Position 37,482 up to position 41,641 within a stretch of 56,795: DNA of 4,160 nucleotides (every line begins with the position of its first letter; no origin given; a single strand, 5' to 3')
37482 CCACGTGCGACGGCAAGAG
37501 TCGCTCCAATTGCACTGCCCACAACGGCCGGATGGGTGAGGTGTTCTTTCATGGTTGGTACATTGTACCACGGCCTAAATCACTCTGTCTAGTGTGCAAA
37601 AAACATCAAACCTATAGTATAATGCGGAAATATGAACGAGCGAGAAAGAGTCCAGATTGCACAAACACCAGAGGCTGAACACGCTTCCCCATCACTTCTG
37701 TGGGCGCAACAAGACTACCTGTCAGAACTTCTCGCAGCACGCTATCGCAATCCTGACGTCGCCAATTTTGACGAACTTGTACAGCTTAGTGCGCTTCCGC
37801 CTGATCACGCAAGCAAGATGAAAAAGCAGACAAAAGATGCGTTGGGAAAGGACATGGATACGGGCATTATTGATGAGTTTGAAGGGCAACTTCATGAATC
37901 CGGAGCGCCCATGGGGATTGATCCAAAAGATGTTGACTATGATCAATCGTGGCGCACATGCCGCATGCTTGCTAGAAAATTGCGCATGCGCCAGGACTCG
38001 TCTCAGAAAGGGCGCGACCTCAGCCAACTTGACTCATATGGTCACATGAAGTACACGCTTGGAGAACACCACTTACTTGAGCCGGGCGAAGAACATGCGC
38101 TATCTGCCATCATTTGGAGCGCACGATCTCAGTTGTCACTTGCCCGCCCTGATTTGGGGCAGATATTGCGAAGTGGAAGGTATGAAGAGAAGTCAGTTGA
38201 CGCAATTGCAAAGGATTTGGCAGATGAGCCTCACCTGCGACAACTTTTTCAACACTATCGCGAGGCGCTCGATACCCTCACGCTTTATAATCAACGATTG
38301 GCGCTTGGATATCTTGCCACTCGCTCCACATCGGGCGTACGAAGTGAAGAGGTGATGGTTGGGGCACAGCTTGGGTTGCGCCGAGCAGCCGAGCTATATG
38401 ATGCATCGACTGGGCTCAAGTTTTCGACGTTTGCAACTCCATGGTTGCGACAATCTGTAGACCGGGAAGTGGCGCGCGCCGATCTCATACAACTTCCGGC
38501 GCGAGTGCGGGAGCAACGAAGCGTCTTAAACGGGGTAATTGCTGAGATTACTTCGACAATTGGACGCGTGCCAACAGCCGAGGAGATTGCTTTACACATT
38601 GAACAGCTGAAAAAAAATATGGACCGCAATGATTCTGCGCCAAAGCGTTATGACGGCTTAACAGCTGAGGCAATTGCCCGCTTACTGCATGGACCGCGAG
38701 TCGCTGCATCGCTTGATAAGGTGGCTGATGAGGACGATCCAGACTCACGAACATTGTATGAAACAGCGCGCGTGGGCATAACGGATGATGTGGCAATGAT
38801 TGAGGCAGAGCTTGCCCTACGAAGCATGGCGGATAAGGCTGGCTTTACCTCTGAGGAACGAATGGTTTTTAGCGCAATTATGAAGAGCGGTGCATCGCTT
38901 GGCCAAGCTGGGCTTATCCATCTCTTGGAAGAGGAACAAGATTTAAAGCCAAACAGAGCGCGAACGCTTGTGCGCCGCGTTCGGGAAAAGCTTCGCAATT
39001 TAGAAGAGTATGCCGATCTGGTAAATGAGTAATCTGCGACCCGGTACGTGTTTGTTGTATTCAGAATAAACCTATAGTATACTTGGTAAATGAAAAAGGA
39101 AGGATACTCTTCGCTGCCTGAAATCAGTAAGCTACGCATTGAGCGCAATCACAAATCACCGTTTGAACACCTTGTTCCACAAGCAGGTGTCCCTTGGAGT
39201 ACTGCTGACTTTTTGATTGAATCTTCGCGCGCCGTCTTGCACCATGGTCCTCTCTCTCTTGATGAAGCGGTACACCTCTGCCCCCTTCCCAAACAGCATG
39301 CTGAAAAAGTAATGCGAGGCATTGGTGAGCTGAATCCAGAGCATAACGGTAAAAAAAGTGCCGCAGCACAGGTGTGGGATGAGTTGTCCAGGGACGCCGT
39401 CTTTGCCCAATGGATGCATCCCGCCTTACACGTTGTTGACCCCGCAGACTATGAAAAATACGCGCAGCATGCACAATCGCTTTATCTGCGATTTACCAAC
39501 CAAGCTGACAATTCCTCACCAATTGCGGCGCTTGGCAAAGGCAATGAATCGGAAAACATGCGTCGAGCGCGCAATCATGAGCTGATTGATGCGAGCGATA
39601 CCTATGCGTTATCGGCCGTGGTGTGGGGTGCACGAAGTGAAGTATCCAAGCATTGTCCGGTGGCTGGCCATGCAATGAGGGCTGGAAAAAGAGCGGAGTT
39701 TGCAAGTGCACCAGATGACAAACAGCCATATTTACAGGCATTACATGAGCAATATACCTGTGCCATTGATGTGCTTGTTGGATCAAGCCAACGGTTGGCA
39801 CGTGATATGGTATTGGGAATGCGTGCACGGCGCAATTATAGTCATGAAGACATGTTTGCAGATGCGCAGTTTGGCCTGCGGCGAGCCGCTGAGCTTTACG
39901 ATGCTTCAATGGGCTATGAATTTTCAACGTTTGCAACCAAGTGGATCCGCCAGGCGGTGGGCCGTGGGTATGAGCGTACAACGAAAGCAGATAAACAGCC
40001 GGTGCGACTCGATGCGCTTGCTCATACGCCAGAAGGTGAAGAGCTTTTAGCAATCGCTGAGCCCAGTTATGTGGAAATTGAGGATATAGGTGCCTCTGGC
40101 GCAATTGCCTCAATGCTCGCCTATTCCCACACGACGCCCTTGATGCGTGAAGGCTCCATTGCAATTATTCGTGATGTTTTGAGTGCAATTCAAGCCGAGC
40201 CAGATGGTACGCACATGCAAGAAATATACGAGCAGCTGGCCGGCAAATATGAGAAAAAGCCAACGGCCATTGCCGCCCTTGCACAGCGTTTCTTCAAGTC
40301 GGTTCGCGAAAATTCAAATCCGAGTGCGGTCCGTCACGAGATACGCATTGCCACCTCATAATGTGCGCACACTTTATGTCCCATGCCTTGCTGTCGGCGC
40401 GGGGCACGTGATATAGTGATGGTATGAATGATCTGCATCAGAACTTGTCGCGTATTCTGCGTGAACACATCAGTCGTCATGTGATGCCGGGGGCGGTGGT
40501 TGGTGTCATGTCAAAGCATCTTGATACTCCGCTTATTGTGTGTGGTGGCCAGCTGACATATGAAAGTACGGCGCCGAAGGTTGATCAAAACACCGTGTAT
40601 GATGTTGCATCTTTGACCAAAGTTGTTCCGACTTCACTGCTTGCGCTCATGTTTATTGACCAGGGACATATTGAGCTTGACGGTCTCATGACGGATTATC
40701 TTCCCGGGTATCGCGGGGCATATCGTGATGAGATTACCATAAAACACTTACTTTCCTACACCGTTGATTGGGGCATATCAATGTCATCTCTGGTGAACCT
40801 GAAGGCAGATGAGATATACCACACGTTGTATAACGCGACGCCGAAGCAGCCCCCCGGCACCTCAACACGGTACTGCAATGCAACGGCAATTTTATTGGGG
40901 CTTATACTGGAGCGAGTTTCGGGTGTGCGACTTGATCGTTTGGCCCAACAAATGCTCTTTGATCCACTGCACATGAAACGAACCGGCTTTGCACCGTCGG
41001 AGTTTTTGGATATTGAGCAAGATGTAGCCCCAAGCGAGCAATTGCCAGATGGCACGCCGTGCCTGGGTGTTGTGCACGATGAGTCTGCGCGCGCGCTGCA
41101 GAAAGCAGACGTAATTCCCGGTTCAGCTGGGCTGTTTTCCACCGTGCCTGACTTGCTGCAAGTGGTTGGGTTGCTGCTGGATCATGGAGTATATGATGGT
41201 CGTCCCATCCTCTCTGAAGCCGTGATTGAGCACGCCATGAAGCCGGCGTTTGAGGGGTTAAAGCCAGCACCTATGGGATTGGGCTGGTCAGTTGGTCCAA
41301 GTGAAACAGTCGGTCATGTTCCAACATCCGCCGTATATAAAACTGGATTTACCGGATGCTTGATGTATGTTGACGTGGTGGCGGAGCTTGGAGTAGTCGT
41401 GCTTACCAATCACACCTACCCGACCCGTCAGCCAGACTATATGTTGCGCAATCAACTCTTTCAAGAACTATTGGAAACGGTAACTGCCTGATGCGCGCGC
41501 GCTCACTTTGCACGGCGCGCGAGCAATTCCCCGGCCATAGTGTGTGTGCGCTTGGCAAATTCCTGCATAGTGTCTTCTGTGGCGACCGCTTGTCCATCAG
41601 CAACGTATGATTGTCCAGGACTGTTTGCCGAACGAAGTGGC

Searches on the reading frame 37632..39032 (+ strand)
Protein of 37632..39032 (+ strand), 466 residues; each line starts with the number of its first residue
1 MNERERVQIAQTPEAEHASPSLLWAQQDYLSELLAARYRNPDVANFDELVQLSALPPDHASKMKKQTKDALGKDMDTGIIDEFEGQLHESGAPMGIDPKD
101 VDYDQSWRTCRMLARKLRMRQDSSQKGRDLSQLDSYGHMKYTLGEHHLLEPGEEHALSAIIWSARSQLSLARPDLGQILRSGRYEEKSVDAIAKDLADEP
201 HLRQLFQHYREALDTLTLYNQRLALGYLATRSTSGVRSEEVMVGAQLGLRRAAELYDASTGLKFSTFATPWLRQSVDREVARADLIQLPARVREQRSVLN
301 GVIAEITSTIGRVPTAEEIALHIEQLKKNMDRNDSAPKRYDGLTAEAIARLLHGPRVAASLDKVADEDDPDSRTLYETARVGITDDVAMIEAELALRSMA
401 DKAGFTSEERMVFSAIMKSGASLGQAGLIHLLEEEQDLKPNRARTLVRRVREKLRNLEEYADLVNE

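Call 19: search_protein_families(library=pfam, proteins=[window:37632-39032:+], max_evalue=0.001)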
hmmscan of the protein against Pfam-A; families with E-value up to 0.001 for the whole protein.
window:37632-39032:+ (466 aa): 1 family
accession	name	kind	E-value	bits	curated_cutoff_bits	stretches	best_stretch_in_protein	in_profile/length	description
PF04542.20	Sigma70_r2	-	4.6e-06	26.8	24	1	219-283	4-68/71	Sigma-70 region 2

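Call 38: search_protein_families(library=ncbifam, proteins=[window:37632-39032:+], max_evalue=0.01)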
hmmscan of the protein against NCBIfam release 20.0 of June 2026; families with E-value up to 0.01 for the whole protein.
window:37632-39032:+ (466 aa): 34 families (the best 25 are shown)
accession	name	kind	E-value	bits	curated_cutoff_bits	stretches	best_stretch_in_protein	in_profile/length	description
NF041931.2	MzaA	equivalog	7.3e-18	64.7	800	1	199-337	463-602/726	MZA anti-phage system associated sigma-70 family RNA polymerase sigma factor MzaA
NF005643.0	PRK07406.1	equivalog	2.2e-16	59.9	500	1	142-324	95-274/397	RNA polymerase sigma factor RpoD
TIGR02997.1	Sig70-cyanoRpoD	subfamily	9e-16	58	384.5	1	176-330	38-194/298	RNA polymerase sigma factor, RpoD/SigA family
NF005920.0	PRK07921.1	subfamily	4.5e-15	55.5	464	1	175-324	53-204/328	RNA polymerase sigma factor SigB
TIGR02393.1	RpoD_Cterm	equivalog_domain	2.7e-13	50.1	354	1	216-362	5-134/238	RNA polymerase sigma factor RpoD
NF004563.0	PRK05901.2-1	equivalog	1.6e-12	47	1020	1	210-322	242-355/489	RNA polymerase sigma factor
NF005785.0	PRK07598.1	equivalog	3.6e-12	45.9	554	1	155-325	126-290/415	RNA polymerase sigma factor SigC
TIGR02980.1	SigBFG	subfamily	3.7e-12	46.4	234.35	1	212-374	4-166/227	SigB/SigF/SigG family RNA polymerase sigma factor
NF004565.0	PRK05901.2-3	equivalog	4.5e-12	45.6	484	1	207-321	249-364/501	RNA polymerase sigma factor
NF004566.0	PRK05901.2-4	equivalog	1.2e-11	44.5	531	1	232-329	213-311/448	RNA polymerase sigma factor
NF004561.0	PRK05901.1-3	equivalog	1.2e-11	44.4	582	1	180-322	266-411/537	RNA polymerase sigma factor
NF004615.0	PRK05949.1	subfamily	1.2e-11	44.1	530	1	243-324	123-205/327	RNA polymerase sigma factor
NF004560.0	PRK05901.1-1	equivalog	1.4e-11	44.2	711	1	212-322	279-390/516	RNA polymerase sigma factor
TIGR02394.1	rpoS_proteo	equivalog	2.4e-11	43.7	378.7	1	233-329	68-165/285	RNA polymerase sigma factor RpoS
NF004207.0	PRK05657.1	equivalog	5.3e-11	42.4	394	1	244-330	122-209/329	RNA polymerase sigma factor RpoS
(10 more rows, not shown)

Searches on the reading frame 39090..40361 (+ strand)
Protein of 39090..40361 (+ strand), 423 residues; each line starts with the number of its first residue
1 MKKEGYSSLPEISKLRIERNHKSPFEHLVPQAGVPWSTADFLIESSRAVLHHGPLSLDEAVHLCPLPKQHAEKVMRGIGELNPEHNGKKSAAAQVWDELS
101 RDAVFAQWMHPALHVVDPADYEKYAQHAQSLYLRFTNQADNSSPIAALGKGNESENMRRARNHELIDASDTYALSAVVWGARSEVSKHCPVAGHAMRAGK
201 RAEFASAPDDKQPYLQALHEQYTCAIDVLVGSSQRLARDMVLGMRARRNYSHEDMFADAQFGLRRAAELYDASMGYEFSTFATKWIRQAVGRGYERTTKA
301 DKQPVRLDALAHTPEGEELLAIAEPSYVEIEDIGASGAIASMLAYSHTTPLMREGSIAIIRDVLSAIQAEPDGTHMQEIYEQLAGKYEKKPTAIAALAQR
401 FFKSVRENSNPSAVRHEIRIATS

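Call 19: search_protein_families(library=pfam, proteins=[window:39090-40361:+], max_evalue=0.001)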
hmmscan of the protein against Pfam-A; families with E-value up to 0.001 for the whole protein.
window:39090-40361:+ (423 aa): 1 family
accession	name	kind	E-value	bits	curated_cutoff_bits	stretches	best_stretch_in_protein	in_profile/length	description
PF04542.20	Sigma70_r2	-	1e-06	28.8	24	1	234-295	6-66/71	Sigma-70 region 2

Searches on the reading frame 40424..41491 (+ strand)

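Call 38: search_protein_families(library=ncbifam, proteins=[window:40424-41491:+], max_evalue=0.01)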
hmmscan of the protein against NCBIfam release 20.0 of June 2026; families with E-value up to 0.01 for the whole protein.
window:40424-41491:+ (355 aa): 46 families (the best 25 are shown)
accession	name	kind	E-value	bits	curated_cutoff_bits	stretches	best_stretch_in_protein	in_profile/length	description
NF002968.0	PRK03642.1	equivalog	5.1e-25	88.2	385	1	51-332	90-397/432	penicillin binding protein PBP4B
NF033085.1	bla_class_C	equivalog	1.3e-16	60.3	415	1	4-187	4-183/356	class C beta-lactamase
NF038069.1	blaIDC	exception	5.6e-16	58.4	850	1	15-184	49-214/395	IDC family class C beta-lactamase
NF040478.1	blaLAQ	exception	3.2e-14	52.7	850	1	6-187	29-206/380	LAQ family class C beta-lactamase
NF041665.1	blaPSZ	exception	3.2e-14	52.7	850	1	7-187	30-206/379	PSZ family class C beta-lactamase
NF052559.1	MthAcHydAcmB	equivalog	2.3e-13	49.7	550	2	144-277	169-295/391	methyl acetate hydrolase AcmB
NF038366.1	blaSFDC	exception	2.5e-13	49.8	840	1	16-187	40-207/382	SFDC family class C beta-lactamase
NF000185.2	BlaEC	exception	2.9e-13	49.5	850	1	10-187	30-203/377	BlaEC family class C beta-lactamase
NF012173.1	CMY2-MIR-ACT-EC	exception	1.5e-12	47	680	1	18-187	42-207/380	CMY2/MIR/ACT/EC family class C beta-lactamase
NF033575.1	blaRHO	exception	2.3e-12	46.6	825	1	15-187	39-205/380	RHO family class C beta-lactamase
NF041662.1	ampC_Kaer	exception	1.5e-11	43.6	825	1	17-187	41-207/381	AmpC-Kaer family extended-spectrum class C beta-lactamase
NF000191.1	CMY2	exception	1.9e-11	43.4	800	1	16-187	40-207/381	CMY-2 family class C beta-lactamase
NF038089.1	blaYRC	exception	7.2e-11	41.6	870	1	21-187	45-207/381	YRC family class C beta-lactamase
NF007943.0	PRK10662.1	equivalog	1.4e-10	40.4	266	1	53-327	79-351/380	D-alanyl-D-alanine-carboxypeptidase/endopeptidase AmpH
NF038238.1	blaBUT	exception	1.6e-10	40.6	850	1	5-188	31-210/383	BUT family class C beta-lactamase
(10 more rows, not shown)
